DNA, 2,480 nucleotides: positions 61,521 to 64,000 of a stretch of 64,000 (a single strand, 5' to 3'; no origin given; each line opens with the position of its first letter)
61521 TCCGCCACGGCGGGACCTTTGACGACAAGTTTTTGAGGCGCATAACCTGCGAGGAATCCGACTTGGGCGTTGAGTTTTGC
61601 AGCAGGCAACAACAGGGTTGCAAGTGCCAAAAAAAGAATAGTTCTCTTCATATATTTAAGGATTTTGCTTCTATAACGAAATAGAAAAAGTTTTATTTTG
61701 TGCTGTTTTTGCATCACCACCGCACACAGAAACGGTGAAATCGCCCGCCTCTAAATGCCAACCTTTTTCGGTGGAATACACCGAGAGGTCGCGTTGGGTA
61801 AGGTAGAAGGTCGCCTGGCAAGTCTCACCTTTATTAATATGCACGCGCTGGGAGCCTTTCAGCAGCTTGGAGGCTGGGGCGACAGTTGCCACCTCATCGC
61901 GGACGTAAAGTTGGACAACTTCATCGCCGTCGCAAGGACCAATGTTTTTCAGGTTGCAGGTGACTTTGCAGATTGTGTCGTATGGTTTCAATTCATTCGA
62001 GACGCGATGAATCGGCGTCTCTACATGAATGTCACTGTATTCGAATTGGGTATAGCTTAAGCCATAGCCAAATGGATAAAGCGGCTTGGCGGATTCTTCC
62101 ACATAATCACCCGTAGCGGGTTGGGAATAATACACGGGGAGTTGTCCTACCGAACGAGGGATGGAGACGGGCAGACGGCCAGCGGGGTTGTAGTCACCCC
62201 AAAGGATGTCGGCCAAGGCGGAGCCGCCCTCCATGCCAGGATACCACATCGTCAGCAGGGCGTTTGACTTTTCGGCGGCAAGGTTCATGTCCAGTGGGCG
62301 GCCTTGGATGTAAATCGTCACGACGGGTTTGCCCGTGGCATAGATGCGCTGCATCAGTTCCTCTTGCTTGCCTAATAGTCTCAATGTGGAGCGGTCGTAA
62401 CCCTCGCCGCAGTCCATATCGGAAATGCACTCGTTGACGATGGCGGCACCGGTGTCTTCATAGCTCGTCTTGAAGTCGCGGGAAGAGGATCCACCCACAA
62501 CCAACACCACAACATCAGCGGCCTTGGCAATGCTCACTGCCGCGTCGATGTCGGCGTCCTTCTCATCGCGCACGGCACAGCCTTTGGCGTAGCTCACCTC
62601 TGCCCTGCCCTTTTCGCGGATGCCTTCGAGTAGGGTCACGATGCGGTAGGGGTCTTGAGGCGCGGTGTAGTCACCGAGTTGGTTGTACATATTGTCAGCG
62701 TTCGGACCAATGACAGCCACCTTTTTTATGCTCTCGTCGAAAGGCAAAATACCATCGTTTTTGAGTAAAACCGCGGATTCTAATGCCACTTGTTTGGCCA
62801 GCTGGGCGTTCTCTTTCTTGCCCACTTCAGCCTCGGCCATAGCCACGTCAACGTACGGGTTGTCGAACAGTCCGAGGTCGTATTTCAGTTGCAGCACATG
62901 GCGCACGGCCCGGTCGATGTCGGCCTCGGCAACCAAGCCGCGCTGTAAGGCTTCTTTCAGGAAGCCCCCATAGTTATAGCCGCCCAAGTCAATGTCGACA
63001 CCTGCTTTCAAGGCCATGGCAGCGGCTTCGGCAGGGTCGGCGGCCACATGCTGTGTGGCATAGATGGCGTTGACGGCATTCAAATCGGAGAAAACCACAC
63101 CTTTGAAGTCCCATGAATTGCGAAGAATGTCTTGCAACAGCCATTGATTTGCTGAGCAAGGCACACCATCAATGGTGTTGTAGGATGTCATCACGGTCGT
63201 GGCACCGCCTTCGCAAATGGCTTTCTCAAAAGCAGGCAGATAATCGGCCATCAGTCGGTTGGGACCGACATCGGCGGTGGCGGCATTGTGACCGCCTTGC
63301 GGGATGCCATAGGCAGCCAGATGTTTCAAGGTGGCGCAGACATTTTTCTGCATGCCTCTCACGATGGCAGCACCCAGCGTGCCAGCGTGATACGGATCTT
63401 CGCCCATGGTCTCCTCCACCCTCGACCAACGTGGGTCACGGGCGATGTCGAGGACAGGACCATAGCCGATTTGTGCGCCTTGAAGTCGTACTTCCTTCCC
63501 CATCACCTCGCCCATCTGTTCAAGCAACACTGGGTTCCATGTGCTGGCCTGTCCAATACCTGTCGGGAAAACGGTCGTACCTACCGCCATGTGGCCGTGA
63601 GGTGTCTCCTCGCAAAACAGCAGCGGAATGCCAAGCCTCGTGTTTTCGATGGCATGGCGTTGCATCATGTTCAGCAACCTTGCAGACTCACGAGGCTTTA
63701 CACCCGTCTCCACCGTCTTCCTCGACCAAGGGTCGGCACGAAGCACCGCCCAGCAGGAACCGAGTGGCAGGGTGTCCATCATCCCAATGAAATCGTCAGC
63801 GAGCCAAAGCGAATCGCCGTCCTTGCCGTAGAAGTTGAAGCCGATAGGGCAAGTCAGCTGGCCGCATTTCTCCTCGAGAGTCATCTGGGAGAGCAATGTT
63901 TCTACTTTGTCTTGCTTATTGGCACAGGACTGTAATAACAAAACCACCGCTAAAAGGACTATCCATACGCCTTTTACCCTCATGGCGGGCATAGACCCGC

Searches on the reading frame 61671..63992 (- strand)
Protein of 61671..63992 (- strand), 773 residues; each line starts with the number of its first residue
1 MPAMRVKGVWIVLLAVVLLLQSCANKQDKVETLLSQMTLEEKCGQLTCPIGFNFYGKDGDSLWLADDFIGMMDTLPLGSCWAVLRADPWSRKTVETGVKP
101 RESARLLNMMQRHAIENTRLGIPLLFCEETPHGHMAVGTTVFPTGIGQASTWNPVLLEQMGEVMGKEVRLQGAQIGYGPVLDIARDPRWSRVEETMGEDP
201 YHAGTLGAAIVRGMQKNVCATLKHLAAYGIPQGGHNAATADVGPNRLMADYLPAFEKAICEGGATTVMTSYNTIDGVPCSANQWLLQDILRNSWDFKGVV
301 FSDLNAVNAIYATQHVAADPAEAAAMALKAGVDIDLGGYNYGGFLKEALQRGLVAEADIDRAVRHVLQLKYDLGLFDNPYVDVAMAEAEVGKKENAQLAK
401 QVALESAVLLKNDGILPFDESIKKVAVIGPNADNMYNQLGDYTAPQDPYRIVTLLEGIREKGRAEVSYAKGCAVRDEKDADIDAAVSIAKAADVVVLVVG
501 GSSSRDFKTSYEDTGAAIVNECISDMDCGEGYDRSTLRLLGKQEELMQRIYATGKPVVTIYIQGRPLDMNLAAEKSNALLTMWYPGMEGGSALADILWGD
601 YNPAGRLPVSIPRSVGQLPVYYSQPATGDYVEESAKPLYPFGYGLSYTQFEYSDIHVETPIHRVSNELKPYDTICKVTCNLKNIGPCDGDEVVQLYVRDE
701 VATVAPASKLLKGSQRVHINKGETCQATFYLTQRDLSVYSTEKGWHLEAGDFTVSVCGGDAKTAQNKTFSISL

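Call 91: search_protein_families(library=pfam, proteins=[window:61671-63992:-], max_evalue=0.001)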
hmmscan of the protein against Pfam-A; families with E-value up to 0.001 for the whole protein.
window:61671-63992:- (773 aa): 3 families
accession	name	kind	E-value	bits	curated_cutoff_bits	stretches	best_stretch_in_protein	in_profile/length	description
PF00933.27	Glyco_hydro_3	-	2.8e-66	224.6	27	1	97-369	38-316/316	Glycosyl hydrolase family 3 N terminal domain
PF01915.27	Glyco_hydro_3_C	-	4.4e-58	197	31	1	408-647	2-200/200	Glycosyl hydrolase family 3 C-terminal domain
PF14310.12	Fn3-like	-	6.9e-18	65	25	1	691-756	1-67/71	Fibronectin type III-like domain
